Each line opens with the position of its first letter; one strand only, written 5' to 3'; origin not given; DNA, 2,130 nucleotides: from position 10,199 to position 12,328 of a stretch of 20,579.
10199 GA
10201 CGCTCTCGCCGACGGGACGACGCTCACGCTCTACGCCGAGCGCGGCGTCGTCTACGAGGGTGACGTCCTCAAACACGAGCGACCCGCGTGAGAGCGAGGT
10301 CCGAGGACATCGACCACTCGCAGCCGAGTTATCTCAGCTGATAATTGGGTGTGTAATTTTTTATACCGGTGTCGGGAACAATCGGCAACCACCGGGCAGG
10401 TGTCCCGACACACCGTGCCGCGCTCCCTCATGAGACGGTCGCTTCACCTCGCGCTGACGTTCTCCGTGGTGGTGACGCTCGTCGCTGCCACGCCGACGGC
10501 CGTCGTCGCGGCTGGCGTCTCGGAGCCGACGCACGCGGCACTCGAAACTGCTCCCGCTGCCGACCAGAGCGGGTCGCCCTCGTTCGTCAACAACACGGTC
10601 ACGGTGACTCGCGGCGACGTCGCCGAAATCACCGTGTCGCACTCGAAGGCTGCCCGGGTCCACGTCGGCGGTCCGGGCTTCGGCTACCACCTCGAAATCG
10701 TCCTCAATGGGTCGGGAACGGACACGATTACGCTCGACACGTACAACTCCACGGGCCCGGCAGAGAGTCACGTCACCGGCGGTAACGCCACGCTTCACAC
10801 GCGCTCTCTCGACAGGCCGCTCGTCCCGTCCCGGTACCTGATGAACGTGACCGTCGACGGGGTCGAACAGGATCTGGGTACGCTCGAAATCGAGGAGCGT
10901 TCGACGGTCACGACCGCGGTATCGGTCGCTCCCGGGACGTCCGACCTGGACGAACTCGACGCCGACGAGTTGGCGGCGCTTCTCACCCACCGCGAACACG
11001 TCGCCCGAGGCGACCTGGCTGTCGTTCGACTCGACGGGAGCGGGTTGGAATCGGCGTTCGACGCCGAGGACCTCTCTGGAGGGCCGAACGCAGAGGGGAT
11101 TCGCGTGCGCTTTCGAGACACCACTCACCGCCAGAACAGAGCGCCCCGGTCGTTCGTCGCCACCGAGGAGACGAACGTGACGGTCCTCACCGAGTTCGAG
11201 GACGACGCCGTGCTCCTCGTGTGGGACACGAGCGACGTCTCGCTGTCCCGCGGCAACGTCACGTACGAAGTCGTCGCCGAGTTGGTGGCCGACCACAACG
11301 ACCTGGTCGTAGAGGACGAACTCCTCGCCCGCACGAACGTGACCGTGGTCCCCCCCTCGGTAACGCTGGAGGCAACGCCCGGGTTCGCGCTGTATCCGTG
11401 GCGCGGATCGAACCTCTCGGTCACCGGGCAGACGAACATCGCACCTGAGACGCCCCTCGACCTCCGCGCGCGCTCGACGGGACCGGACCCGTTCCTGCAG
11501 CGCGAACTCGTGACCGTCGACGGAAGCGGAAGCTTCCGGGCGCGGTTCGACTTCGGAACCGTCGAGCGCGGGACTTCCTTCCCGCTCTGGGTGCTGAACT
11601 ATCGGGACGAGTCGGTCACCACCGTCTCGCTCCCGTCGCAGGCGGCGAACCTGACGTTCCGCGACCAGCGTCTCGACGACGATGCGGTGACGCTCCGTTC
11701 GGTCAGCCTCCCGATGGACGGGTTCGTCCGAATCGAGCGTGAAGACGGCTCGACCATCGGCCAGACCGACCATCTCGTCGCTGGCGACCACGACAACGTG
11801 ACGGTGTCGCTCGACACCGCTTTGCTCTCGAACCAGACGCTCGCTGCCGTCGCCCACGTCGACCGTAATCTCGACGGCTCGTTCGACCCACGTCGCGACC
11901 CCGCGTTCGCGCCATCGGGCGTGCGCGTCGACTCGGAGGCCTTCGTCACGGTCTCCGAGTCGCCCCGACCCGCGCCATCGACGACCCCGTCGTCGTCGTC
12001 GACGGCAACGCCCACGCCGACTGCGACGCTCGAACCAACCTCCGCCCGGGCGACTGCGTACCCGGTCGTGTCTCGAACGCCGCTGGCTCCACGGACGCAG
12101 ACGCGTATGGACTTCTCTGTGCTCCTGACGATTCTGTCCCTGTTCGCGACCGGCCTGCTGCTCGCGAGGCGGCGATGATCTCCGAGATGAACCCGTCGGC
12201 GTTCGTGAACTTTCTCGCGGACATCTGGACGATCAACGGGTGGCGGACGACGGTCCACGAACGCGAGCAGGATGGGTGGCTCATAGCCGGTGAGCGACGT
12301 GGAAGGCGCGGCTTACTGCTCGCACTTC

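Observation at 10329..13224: Translationally coupled pair: Tat-secreted glycoprotein with PGF-CTERM-like anchor, plus a membrane protein fusing an Mrr-type nuclease-fold domain to an extracellular DUF4352 domain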

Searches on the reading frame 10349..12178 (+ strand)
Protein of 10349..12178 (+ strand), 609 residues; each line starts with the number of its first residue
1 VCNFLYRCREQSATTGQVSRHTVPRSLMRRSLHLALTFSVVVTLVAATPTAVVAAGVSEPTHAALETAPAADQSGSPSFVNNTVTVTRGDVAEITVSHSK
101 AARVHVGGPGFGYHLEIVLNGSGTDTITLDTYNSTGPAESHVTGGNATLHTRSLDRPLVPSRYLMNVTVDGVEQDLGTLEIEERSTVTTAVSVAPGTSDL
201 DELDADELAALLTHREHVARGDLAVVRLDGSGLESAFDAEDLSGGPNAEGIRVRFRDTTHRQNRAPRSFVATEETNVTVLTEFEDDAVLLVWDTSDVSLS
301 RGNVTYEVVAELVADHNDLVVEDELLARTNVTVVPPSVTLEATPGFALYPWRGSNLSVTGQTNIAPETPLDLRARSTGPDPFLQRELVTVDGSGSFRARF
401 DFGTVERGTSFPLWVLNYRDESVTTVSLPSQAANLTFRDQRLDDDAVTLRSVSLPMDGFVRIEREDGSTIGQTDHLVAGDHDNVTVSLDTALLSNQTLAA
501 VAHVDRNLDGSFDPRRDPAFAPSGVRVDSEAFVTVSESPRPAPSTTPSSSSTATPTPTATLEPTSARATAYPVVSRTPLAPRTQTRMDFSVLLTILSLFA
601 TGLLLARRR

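Call 3: search_protein_families(library=pfam, proteins=[window:10349-12178:+], max_evalue=1)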
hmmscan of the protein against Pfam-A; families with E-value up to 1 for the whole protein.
window:10349-12178:+ (609 aa): 2 families
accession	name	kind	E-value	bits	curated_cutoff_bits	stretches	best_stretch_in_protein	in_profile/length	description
PF23951.1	DUF7282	-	3.7e-21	75.8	27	1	433-529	1-107/112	Domain of unknown function (DUF7282)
PF25162.1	DUF7827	-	0.0017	18.9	27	1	74-136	6-74/120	Domain of unknown function (DUF7827)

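Call 4: search_protein_families(library=ncbifam, proteins=[window:10349-12178:+], max_evalue=1)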
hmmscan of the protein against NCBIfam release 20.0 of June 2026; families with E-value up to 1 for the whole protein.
window:10349-12178:+ (609 aa): 2 families
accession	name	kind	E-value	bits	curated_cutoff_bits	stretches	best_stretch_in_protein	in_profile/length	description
NF041335.1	surf_glcprot_Halo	equivalog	2.4e-24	85.5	1100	1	71-411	403-764/862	ArtA-dependent S-layer glycoprotein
NF045517.1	halo_surf_dom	domain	1.5e-12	47.5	40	1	357-418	13-73/88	BGTF surface domain-containing protein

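Call 55: search_protein_families(library=padloc, proteins=[window:10430-12178:+], max_evalue=1)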
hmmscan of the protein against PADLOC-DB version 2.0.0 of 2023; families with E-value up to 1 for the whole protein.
window:10430-12178:+ (582 aa): 0 families

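Call 56: search_protein_families(library=phrogs, proteins=[window:10430-12178:+], max_evalue=0.1)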
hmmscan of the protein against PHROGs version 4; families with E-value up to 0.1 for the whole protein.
window:10430-12178:+ (582 aa): 0 families

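Call 59: find_homologous_proteins(query=window:10430-12175:+, max_evalue=0.00001)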
Query window:10430-12175:+ (582 aa): 38 proteins with E <= 0.00001 among 8000 candidates.
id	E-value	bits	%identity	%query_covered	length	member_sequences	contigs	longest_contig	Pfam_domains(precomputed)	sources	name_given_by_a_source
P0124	0.0e+0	1250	100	100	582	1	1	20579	PF23951.2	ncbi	ncbi:MAG: DUF7282 domain-containing protein [Halobacteriota archaeon]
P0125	1.6e-136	474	48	90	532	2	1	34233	PF23951.2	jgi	jgi:hypothetical protein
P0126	2.2e-135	471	52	79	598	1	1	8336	PF25162.2,PF23951.2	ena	-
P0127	1.3e-122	429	48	86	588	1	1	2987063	PF25162.2,PF23951.2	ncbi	-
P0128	3.7e-120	421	45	96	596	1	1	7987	PF25162.2,PF23951.2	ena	-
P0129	9.4e-119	416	47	79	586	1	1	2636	PF25162.2,PF23951.2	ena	-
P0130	1.1e-117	412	46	85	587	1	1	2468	PF25162.2,PF23951.2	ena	-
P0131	1.8e-115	405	43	90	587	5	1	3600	PF23951.2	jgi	jgi:hypothetical protein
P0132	4.5e-113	397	41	91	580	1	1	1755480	PF25162.2,PF23951.2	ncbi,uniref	ncbi:BGTF surface domain-containing protein [Haloferax sp. DFSO60]|uniref:DUF7282 domain-containing 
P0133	7.2e-101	357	46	78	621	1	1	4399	PF23951.2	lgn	-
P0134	5.6e-97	344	39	93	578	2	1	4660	PF25162.2,PF23951.2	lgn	-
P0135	2.5e-96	342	40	91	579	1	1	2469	PF23951.2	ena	-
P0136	3.4e-93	332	42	78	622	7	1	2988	PF23951.2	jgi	-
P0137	3.2e-85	305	40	82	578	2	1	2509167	PF23951.2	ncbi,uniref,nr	ncbi:DUF7282 domain-containing protein [Halobacterium zhouii]|uniref:DUF7282 domain-containing prote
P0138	2.4e-84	302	40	80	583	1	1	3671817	PF25162.2,PF23951.2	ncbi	ncbi:BGTF surface domain-containing protein [Halobacteriaceae archaeon GCM10025711]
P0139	4.9e-82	295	40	81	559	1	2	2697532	PF25162.2,PF23951.2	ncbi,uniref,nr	ncbi:DUF7282 domain-containing protein [Halobacterium litoreum]|uniref:BGTF surface domain-containin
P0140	1.1e-76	277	40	75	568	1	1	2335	PF25162.2,PF23951.2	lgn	-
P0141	1.7e-74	270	41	81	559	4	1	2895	PF25162.2,PF23951.2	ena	-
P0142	3.6e-72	262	39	80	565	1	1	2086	PF25162.2,PF23951.2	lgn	-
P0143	3.9e-72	262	38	88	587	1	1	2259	PF25162.2,PF23951.2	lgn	-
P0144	1.9e-32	131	29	75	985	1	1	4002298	PF25162.2,PF23951.2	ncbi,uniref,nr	ncbi:DUF7282 domain-containing protein [Halorarius litoreus]|uniref:DUF7282 domain-containing protei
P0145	8.9e-25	106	28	77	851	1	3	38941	PF25162.2,PF18204.7,PF08308.18,PF13620.13,PF23951.2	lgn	-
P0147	3.7e-19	87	28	77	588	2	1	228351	PF25162.2,PF23951.2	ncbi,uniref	ncbi:DUF7282 domain-containing protein [Halococcus sp. AFM35]|uniref:DUF7282 domain-containing prote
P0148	9.0e-19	86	27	75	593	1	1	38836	PF25162.2,PF23951.2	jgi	jgi:hypothetical protein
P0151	1.3e-16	79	28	75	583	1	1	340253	PF25162.2,PF23951.2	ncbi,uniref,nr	ncbi:DUF7282 domain-containing protein [Halococcus sediminicola]|uniref:DUF7282 domain-containing pr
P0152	1.3e-16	79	27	75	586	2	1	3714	PF25162.2,PF23951.2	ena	-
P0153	1.6e-16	79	28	75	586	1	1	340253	PF25162.2,PF23951.2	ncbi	-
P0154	3.6e-14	71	27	89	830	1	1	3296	PF25162.2,PF23951.2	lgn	-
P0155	5.5e-13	67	25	75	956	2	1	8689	PF25162.2,PF23951.2,PF10633.16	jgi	jgi:PGF-CTERM protein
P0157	8.2e-11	60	32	35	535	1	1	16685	PF23951.2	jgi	jgi:hypothetical protein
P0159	4.1e-8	51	28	58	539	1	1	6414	PF23951.2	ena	-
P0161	4.2e-6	44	28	55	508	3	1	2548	PF23951.2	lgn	-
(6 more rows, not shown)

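Call 60: find_encoding_contigs(protein=P0137, flank=7000, max_places=2)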
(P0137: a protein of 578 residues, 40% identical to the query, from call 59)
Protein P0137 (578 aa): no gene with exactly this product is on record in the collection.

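Call 61: find_encoding_contigs(protein=P0132, flank=7000, max_places=2)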
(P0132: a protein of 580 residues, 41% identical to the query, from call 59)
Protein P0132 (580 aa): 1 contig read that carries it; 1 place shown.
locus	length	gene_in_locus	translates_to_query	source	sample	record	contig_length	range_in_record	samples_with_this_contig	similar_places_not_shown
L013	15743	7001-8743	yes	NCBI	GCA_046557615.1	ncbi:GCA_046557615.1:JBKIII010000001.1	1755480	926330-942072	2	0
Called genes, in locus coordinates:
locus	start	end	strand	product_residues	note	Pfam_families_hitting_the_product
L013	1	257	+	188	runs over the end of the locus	PF09335:VTT_dom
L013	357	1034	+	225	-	PF18917:LiaI-LiaF-like_TM1 (faint), PF22570:LiaF-TM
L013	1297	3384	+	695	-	PF00133:tRNA-synt_1, PF01406:tRNA-synt_1e (weak), PF09334:tRNA-synt_1g, PF08264:Anticodon_1 (faint), PF19303:Anticodon_3, PF01588:tRNA_bind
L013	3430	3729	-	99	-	-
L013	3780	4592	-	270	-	PF00032:Cytochrom_B_C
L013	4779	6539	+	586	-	PF00224:PK, PF02887:PK_C, PF00391:PEP-utilizers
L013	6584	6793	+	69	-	PF23994:DUF7312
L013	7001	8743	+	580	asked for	PF25162:DUF7827, PF23951:DUF7282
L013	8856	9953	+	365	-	PF04471:Mrr_cat (weak), PF11611:DUF4352 (weak)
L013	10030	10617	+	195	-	-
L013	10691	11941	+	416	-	PF01145:Band_7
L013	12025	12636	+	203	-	PF24266:HTH_HVO_0163_N, PF13601:HTH_34 (faint), PF01022:HTH_5 (faint), PF12802:MarR_2 (weak), PF13412:HTH_24 (weak), PF08279:HTH_11 (weak)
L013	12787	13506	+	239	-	-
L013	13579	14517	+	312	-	-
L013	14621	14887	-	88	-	PF23438:DUF7123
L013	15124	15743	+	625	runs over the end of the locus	PF00535:Glycos_transf_2, PF13641:Glyco_tranf_2_3, PF03706:LPG_synthase_TM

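Call 62: find_encoding_contigs(protein=P0127, flank=7000, max_places=2)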
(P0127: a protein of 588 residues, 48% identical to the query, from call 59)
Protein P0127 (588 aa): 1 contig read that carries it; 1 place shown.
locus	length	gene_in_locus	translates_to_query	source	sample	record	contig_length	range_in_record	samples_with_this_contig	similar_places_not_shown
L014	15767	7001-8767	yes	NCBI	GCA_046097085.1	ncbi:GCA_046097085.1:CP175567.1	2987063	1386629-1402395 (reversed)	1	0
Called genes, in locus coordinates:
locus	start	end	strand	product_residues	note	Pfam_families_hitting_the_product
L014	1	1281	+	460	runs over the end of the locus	PF01565:FAD_binding_4, PF02913:FAD-oxidase_C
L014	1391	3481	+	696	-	PF00133:tRNA-synt_1, PF01406:tRNA-synt_1e (weak), PF09334:tRNA-synt_1g, PF19303:Anticodon_3, PF08264:Anticodon_1, PF01588:tRNA_bind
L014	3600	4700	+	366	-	PF00512:HisKA, PF02518:HATPase_c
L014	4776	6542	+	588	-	PF00224:PK, PF02887:PK_C, PF00391:PEP-utilizers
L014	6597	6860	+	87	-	PF23994:DUF7312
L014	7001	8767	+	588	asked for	PF25162:DUF7827 (weak), PF23951:DUF7282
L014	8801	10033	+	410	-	PF04471:Mrr_cat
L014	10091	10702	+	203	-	PF01957:NfeD (faint)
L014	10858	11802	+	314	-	-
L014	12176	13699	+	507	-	PF00154:RecA_N (weak), PF05625:PAXNEB (weak), PF06745:ATPase, PF13481:AAA_25 (weak), PF23442:DUF7125 (faint), PF14417:MEDS (faint)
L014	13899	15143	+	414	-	PF01145:Band_7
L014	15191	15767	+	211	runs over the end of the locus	PF25213:HVO_A0261_N (faint), PF24266:HTH_HVO_0163_N, PF01022:HTH_5 (faint), PF13412:HTH_24 (faint), PF01978:TrmB (faint), PF13545:HTH_Crp_2 (faint), PF12802:MarR_2 (weak), PF08279:HTH_11 (faint)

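Call 83: search_protein_families(library=ncbifam, proteins=[L013:7001-8743:+, L014:7001-8767:+], max_evalue=0.1)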
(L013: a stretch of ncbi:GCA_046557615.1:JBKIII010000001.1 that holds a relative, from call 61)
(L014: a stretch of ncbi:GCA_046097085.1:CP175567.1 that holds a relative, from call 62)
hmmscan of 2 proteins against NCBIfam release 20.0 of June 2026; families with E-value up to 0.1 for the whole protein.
L013:7001-8743:+ (580 aa): 1 family
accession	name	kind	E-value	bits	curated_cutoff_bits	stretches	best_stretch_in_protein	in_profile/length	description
NF045517.1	halo_surf_dom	domain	8e-13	48.4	40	1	315-380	12-79/88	BGTF surface domain-containing protein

L014:7001-8767:+ (588 aa): 2 families
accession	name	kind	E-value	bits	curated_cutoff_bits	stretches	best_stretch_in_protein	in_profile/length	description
NF041335.1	surf_glcprot_Halo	equivalog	2.9e-20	72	1100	1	33-385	402-769/862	ArtA-dependent S-layer glycoprotein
NF045517.1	halo_surf_dom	domain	2.6e-15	56.4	40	1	324-384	11-72/88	BGTF surface domain-containing protein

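Call 87: predict_structure(alignment_id=A5)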
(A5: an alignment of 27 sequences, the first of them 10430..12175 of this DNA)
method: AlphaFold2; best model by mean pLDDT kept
length: 582 residues; sequences in the alignment: 27
mean_pLDDT: 81.5   pTM: 0.66
mean pLDDT of the five models: 81.5, 81.1, 80.9, 79.7, 78.2
residues with pLDDT >= 90: 342; 70-90: 130; 50-70: 12; < 50: 98
segments of 3 or more residues with pLDDT < 50: 1-47, 513-562
pLDDT, mean of each block of 10 residues (from residue 1): 27 31 33 34 47 91 93 95 91 94 91 94 90 94 93 91 95 91 94 97 84 85 92 78 91 89 95 91 92 89 97 95 88 97 97 93 97 94 95 95 91 90 94 95 95 94 91 94 92 88 92 43 39 35 34 35 62 72 48
secondary structure, 60 per line:
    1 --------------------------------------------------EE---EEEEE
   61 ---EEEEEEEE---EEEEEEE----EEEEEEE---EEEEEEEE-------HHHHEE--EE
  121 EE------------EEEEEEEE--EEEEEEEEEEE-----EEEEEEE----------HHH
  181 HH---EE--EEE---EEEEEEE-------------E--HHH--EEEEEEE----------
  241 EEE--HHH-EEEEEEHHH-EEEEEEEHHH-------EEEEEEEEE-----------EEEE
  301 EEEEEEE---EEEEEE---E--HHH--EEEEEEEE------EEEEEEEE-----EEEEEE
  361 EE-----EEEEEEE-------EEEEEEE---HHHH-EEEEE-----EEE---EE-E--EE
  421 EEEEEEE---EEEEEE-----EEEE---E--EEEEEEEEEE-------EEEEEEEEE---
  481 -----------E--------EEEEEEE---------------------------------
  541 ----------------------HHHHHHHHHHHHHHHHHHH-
elements in order: E56-60 E64-71 E75-81 E86-92 E96-103 H111-114 E119-122 E135-142 E145-155 E161-167 H178-182 E190-192 E196-202 E224-230 E241-243 E250-255 E260-266 E277-285 E297-307 E311-316 E328-335 E342-349 E355-362 E368-374 E382-388 H392-395 E397-401 E407-409 E419-427 E431-436 E442-445 E452-461 E469-477 E501-507 H563-581
